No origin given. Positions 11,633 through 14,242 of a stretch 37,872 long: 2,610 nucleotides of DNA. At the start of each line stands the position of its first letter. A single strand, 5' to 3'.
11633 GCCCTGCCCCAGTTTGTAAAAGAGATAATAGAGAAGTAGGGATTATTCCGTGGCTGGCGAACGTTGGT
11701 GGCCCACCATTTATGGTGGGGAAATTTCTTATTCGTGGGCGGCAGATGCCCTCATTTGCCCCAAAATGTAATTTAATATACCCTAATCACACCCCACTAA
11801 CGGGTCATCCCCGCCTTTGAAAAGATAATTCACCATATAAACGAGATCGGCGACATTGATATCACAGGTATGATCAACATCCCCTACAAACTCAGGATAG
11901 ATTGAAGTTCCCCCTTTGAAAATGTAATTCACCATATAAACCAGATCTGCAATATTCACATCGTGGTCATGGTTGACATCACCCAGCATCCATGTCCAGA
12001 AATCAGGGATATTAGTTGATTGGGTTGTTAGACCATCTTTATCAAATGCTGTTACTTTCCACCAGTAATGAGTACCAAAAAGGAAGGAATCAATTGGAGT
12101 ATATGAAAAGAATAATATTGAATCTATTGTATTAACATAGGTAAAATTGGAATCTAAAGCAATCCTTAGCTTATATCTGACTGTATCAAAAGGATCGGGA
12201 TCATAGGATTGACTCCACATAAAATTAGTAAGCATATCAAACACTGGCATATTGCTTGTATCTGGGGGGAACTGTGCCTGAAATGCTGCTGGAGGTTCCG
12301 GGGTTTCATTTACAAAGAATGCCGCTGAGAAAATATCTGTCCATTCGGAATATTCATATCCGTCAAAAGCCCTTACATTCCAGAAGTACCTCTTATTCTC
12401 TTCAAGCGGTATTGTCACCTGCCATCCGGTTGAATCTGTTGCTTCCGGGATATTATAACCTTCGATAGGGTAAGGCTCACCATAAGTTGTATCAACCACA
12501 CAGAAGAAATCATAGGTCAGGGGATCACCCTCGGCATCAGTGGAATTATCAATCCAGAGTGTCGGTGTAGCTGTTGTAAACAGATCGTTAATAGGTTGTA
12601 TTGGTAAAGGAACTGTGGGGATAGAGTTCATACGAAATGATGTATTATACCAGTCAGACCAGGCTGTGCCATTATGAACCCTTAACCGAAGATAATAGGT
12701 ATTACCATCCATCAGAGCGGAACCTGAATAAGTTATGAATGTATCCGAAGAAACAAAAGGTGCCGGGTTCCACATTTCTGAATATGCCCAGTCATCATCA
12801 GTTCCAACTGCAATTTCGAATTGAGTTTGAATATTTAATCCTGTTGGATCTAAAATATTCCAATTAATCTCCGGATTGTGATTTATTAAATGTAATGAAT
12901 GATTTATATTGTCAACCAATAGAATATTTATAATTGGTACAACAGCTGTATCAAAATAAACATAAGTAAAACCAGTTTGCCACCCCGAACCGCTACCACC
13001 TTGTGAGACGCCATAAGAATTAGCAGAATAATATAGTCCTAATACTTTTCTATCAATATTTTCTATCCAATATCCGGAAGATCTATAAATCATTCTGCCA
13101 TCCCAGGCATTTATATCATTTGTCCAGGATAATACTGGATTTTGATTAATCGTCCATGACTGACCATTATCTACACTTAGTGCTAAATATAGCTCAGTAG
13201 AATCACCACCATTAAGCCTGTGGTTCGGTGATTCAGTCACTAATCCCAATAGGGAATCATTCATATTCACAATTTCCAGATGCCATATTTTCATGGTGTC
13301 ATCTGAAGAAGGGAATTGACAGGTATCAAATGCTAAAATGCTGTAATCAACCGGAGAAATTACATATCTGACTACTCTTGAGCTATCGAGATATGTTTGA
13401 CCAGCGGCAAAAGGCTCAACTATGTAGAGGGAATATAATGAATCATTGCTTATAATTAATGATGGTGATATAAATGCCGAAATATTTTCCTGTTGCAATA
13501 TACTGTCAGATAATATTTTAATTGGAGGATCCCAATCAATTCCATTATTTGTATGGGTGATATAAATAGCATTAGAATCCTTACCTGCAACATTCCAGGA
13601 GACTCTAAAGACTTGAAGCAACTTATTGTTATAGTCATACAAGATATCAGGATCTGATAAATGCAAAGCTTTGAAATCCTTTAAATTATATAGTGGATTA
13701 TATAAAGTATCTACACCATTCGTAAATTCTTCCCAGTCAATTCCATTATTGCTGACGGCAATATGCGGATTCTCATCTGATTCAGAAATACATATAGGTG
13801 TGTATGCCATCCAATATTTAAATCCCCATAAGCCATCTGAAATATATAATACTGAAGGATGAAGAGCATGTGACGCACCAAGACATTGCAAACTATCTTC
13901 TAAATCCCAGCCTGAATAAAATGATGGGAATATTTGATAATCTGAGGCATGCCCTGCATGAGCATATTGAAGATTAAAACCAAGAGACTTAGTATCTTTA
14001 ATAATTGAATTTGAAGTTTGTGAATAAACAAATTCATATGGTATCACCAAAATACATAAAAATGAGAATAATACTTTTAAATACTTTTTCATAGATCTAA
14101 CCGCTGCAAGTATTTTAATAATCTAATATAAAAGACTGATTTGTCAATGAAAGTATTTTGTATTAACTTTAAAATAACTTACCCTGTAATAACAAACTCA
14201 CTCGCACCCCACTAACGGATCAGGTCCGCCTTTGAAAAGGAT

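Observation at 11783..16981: Five secreted proteins share one duplicated dockerin-like tail, pointing to a non-cellulosomal display, assembly or sorting system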

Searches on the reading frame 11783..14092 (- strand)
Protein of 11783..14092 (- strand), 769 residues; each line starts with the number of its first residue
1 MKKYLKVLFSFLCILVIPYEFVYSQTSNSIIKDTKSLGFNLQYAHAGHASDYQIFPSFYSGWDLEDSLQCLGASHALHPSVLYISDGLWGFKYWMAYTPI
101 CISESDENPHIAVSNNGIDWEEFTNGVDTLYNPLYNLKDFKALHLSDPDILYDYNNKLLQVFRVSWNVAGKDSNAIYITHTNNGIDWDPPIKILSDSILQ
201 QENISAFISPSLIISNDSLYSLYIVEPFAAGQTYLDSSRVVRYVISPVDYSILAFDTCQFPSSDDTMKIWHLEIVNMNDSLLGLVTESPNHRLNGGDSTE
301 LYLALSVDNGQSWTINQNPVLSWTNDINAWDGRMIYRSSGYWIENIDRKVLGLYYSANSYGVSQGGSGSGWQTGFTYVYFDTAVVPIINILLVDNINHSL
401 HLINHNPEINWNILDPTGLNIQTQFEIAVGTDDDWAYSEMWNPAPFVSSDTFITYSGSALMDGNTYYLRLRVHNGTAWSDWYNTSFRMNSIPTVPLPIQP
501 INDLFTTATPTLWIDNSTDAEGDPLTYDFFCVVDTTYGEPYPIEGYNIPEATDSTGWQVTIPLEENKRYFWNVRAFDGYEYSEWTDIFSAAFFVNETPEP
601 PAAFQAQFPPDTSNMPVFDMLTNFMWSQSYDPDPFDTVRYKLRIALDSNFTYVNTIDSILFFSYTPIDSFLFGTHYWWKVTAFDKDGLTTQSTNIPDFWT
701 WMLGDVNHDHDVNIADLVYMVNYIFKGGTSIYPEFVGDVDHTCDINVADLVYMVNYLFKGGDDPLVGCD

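Call 7: search_protein_families(library=pfam, proteins=[window:11783-14092:-], max_evalue=0.01)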
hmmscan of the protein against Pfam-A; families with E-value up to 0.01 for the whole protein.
window:11783-14092:- (769 aa): 3 families
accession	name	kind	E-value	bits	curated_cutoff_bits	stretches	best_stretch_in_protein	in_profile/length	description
PF25788.1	Ig_Rha78A_N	-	1.5e-13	51.3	27.4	1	392-485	5-98/105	Rha78A-like, N-terminal immunoglobulin domain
PF00404.24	Dockerin_1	-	4.8e-05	23.9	22.9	1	703-757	1-56/57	Dockerin type I domain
PF24489.1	Ig_J_second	-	0.0095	16.4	27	0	527-588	30-90/105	Tip attachment protein J second Ig-like domain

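Call 8: search_protein_families(library=ncbifam, proteins=[window:11783-14092:-], max_evalue=0.01)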
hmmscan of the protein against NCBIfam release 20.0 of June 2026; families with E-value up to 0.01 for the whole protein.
window:11783-14092:- (769 aa): 0 families

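Call 71: search_solved_structures(query=window:11999-14092:-, max_evalue=1)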
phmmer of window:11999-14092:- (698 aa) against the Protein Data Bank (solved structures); distinct sequences matched with E-value up to 1: 0.

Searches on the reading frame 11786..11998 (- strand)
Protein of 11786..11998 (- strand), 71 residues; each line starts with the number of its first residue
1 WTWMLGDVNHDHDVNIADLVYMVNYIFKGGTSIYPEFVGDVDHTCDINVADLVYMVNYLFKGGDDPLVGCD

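Call 9: search_protein_families(library=pfam, proteins=[window:11786-11998:-], max_evalue=10)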
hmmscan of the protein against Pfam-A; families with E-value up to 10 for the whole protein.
seq(71 aa): 3 families
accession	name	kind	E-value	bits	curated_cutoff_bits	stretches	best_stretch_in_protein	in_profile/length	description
PF00404.24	Dockerin_1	-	4.4e-06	27.2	22.9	2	5-59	1-56/57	Dockerin type I domain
PF07563.17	DUF1541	-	0.018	15.3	25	2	50-64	27-41/52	Protein of unknown function (DUF1541)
PF09385.16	HisK_N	-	0.49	10.8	24.4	0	11-24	72-85/129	Histidine kinase N terminal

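Call 13: search_solved_structures(query=A1, max_evalue=1, show_alignments=2)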
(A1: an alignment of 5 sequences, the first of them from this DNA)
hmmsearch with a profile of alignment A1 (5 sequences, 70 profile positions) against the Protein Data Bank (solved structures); distinct sequences matched with E-value up to 1: 25.
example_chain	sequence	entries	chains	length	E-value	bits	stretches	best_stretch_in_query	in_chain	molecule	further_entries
2mte_A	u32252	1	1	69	7.5e-06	28.7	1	4-61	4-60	Cellulose 1,4-beta-cellobiosidase (reducing end) CelS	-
1daq_A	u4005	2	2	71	8.1e-06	28.6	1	4-61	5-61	ENDOGLUCANASE SS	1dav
4fl4_A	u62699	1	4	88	9.2e-06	28.5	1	5-60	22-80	Glycoside hydrolase family 9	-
3ul4_B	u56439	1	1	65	2.2e-05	27.3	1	2-59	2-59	Cellulosome enzyme, dockerin type I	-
4cj0_A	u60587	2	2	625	4.9e-05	26.1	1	2-60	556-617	ENDOGLUCANASE D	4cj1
1clc_A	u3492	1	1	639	5.2e-05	26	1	2-60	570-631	ENDOGLUCANASE CELD; EC: 3.2.1.4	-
5nrm_B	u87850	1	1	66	5.2e-05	26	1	5-59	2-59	DocCel5: Type I dockerin repeat domain from A. cellulolyticus family 5 endoglucanase WP_01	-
5nrk_B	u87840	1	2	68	0.00011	24.9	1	5-59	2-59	DocCel5: Type I dockerin repeat domain from A. cellulolyticus family 5 endoglucanase WP_01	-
2ccl_B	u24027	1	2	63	0.00014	24.7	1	3-60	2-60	ENDO-1,4-BETA-XYLANASE Y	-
2y3n_B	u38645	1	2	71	0.0013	21.6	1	4-64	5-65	CELLULOSOMAL FAMILY-48 PROCESSIVE GLYCOSIDE HYDROLASE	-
4dh2_B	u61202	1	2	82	0.0019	21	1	4-60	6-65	Dockerin type 1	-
5lxv_B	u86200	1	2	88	0.0021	20.9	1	4-59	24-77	Carbohydrate-binding protein WP_009985128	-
1ohz_B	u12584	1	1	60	0.003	20.4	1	5-60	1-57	ENDO-1,4-BETA-XYLANASE Y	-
6kg9_A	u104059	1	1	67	0.019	17.8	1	3-57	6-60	And cellulose-binding endoglucanase family 9 CelL ortholog dockerin domain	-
6kgc_B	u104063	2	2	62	0.022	17.6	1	3-56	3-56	And cellulose-binding endoglucanase family 9 CelL ortholog dockerin domain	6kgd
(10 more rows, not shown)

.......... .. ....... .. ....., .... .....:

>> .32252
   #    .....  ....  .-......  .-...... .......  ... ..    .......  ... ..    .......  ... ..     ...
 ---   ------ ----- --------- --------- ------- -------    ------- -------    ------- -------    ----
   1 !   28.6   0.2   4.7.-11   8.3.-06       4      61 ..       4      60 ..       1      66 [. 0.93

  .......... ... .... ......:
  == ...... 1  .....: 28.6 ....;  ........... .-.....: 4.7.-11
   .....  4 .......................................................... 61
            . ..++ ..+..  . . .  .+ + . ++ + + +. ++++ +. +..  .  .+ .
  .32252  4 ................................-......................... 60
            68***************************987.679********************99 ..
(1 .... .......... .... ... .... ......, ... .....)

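Call 28: find_related_loci(query=A1, collection=genome_contigs, flank=10000)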
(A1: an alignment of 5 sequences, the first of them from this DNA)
Query A1 (71 aa) in genome_contigs; peptide patterns used: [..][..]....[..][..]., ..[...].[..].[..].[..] (x = any residue, [..] = any of these).
569 stretches matched a pattern (row limit reached: there are more); 465 encode a relative of the query (tblastn E <= 1e-3); the best 80 are kept; 80 distinct loci.
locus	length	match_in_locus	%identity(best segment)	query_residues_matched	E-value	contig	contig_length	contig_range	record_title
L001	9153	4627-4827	73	4-70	6e-30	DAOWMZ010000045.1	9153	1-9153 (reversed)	MAG TPA_asm: Candidatus Zixiibacteriota bacterium isolate CSMAG_3015 CSMAG_3015_k141_3349386_length_9153_cov_23.4383, wh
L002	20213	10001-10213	54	1-71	6e-24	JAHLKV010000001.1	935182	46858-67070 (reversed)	MAG: bacterium isolate MAG50 NODE_10_length_935182_cov_2069.325792, whole genome shotgun sequence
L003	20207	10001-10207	55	2-70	3e-23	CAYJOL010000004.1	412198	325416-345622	MAG TPA_asm: uncultured Ignavibacteriales bacterium isolate ERP124720_co1_93 genome assembly, contig: NODE_24_length_412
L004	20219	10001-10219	51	1-71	3e-22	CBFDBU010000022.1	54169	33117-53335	MAG TPA_asm: uncultured bacterium isolate SRR26215678_binner123_Refined_106 genome assembly, contig: ERZ25073496.331, wh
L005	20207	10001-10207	49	1-67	1e-21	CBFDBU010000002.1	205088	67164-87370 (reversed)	MAG TPA_asm: uncultured bacterium isolate SRR26215678_binner123_Refined_106 genome assembly, contig: ERZ25073496.12, who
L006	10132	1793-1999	51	1-68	1e-20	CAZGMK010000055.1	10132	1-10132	MAG TPA_asm: uncultured Ignavibacteriales bacterium isolate binchicken_co17_359 genome assembly, contig: NODE_14102_leng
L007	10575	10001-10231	51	1-71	3e-20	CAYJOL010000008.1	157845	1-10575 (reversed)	MAG TPA_asm: uncultured Ignavibacteriales bacterium isolate ERP124720_co1_93 genome assembly, contig: NODE_123_length_15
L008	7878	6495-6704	53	2-66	2e-19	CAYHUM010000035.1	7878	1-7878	MAG TPA_asm: Candidatus Woesearchaeota archaeon isolate ERP119705_co17_177 genome assembly, contig: NODE_14865_length_78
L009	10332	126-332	49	2-70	5e-19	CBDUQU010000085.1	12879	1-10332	MAG TPA_asm: uncultured bacterium isolate SRR22302359_binner13_Refined_3 genome assembly, contig: ERZ25073601.1213, whol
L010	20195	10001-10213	44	1-70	8e-19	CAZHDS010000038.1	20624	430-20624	MAG TPA_asm: uncultured Ignavibacteriales bacterium isolate binchicken_co86_98 genome assembly, contig: NODE_564_length_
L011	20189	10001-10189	57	4-66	9e-19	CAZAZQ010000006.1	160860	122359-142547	MAG TPA_asm: uncultured Ignavibacteriales bacterium isolate SRP338002_co1_91 genome assembly, contig: NODE_93_length_160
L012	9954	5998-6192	51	3-68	4e-18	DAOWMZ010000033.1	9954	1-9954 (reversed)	MAG TPA_asm: Candidatus Zixiibacteriota bacterium isolate CSMAG_3015 CSMAG_3015_k141_924828_length_9954_cov_68.5448, who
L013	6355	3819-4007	56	6-67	5e-18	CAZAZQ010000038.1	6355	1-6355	MAG TPA_asm: uncultured Ignavibacteriales bacterium isolate SRP338002_co1_91 genome assembly, contig: NODE_11285_length_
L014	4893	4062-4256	51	6-70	7e-18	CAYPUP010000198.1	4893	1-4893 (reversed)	MAG TPA_asm: uncultured Ignavibacteriales bacterium isolate SRP118108_co4_313 genome assembly, contig: NODE_21342_length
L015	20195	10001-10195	49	2-68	1e-17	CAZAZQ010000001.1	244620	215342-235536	MAG TPA_asm: uncultured Ignavibacteriales bacterium isolate SRP338002_co1_91 genome assembly, contig: NODE_39_length_244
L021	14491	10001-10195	45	6-70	8e-17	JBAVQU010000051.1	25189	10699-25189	MAG: Candidatus Zixiibacteriota bacterium isolate MFD02350_ilm_asm_bin5 k127_86025, whole genome shotgun sequence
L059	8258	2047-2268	50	6-70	2e-14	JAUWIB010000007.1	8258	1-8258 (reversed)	MAG: bacterium isolate CSMAG_2283 CSMAG_2283_k141_1591387_length_8258_cov_10.9458, whole genome shotgun sequence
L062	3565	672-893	48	3-70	2e-14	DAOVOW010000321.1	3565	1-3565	MAG TPA_asm: bacterium isolate CSMAG_1533 CSMAG_1533_k141_1835004_length_3565_cov_18.0000, whole genome shotgun sequence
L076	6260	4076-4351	43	3-71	1e-13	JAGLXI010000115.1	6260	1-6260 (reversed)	MAG: Candidatus Zixiibacteriota bacterium isolate RS_12_5 ZL285.bin.5.fa_115, whole genome shotgun sequence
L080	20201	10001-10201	45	6-70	2e-13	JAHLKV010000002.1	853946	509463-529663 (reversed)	MAG: bacterium isolate MAG50 NODE_20_length_853946_cov_2161.414363, whole genome shotgun sequence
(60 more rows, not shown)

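Call 53: search_protein_families(library=pfam, alignment_id=A5, max_evalue=0.00001)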
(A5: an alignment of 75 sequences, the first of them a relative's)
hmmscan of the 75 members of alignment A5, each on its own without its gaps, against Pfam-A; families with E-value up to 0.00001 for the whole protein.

A. member 1, L001:3382-4830:+ (483 aa): 0 families

B. families by the number of members that match (of 75 scanned): 52 families (the first 25 are shown)
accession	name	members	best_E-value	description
PF00404.24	Dockerin_1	19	3.6e-11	Dockerin type I domain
PF00082.27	Peptidase_S8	6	3.9e-46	Subtilase family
PF25788.1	Ig_Rha78A_N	6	2.2e-14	Rha78A-like, N-terminal immunoglobulin domain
PF08309.17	LVIVD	4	5.9e-79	LVIVD repeat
PF13517.12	FG-GAP_3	4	1.3e-63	FG-GAP-like repeat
PF01839.29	FG-GAP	4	3.8e-40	FG-GAP repeat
PF13229.12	Beta_helix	4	1.5e-13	Right handed beta helix region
PF19190.6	BACON_2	4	5.8e-12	Viral BACON domain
PF04389.22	Peptidase_M28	3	5.7e-37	Peptidase family M28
PF01433.26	Peptidase_M1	3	1e-29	Peptidase family M1 domain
PF05345.18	He_PIG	3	7.7e-16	Putative Ig domain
PF17900.6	Peptidase_M1_N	3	2.9e-15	Peptidase M1 N-terminal domain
PF02412.23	TSP_3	3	3.8e-08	Thrombospondin type 3 repeat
PF05694.17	SBP56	3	6.3e-08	56kDa selenium binding protein (SBP56)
PF09826.15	Beta_propel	3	3e-06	Beta propeller domain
PF00963.24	Cohesin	2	1.2e-07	Cohesin domain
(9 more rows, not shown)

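Call 77: search_protein_families(library=pfam, proteins=[L080:10832-13282:+, L021:2626-3543:+, L059:325-2904:+, L076:1523-4984:+, L062:30-1529:+], max_evalue=0.01)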
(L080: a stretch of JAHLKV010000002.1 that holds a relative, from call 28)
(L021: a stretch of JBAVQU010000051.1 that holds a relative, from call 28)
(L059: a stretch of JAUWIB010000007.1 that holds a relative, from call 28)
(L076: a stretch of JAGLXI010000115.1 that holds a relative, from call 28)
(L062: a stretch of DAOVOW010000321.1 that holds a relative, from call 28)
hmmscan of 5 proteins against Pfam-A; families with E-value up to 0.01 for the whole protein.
L080:10832-13282:+ (817 aa): 5 families
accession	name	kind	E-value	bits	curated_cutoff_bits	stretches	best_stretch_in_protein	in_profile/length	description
PF00963.24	Cohesin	-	2.7e-13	50.7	24.1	2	38-141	5-109/139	Cohesin domain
PF13860.13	FlgD_ig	-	9.3e-10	38.8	27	1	751-806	22-77/79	FlgD Ig-like domain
PF17963.7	Big_9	-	1.2e-07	32.9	23.6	1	280-366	1-88/89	Bacterial Ig domain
PF18962.6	Por_Secre_tail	-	6.7e-06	26.7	27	1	734-814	2-74/75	Secretion system C-terminal sorting domain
PF19077.6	Big_13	-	0.0011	19.9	27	0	300-356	30-87/102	Bacterial Ig-like domain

L021:2626-3543:+ (306 aa): 3 families
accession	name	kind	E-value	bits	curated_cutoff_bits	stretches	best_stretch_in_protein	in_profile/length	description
PF13860.13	FlgD_ig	-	4.2e-11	43.1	27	1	233-294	14-76/79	FlgD Ig-like domain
PF18962.6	Por_Secre_tail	-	3.1e-07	31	27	1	223-302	2-73/75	Secretion system C-terminal sorting domain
PF13585.12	CHU_C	-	2.1e-05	25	27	1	240-295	26-74/86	CHU_C Type IX secretion signal domain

L059:325-2904:+ (860 aa): 3 families
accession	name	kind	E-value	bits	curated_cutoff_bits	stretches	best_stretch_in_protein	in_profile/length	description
PF18962.6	Por_Secre_tail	-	1.5e-08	35.2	27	1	782-857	2-74/75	Secretion system C-terminal sorting domain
PF00404.24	Dockerin_1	-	0.00011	22.8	22.9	0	29-50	2-23/57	Dockerin type I domain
PF13860.13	FlgD_ig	-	0.00053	20.4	27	1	790-837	10-60/79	FlgD Ig-like domain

L076:1523-4984:+ (1154 aa): 5 families
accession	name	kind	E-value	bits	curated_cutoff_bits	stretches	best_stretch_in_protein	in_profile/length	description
PF18962.6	Por_Secre_tail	-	8.9e-10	39.2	27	1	1076-1151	2-74/75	Secretion system C-terminal sorting domain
PF00404.24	Dockerin_1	-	2.9e-07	31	22.9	0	47-84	2-42/57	Dockerin type I domain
PF13860.13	FlgD_ig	-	4.7e-05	23.7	27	1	1085-1135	11-69/79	FlgD Ig-like domain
PF13585.12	CHU_C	-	0.0027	18.2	27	0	1092-1144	25-76/86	CHU_C Type IX secretion signal domain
PF19190.6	BACON_2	-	0.0073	16.7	25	0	459-549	2-93/94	Viral BACON domain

L062:30-1529:+ (500 aa): 2 families
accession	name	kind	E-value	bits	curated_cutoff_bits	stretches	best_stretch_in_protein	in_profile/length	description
PF18962.6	Por_Secre_tail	-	4.3e-09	37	27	1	422-497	2-74/75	Secretion system C-terminal sorting domain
PF13860.13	FlgD_ig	-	0.00034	21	27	1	430-482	10-70/79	FlgD Ig-like domain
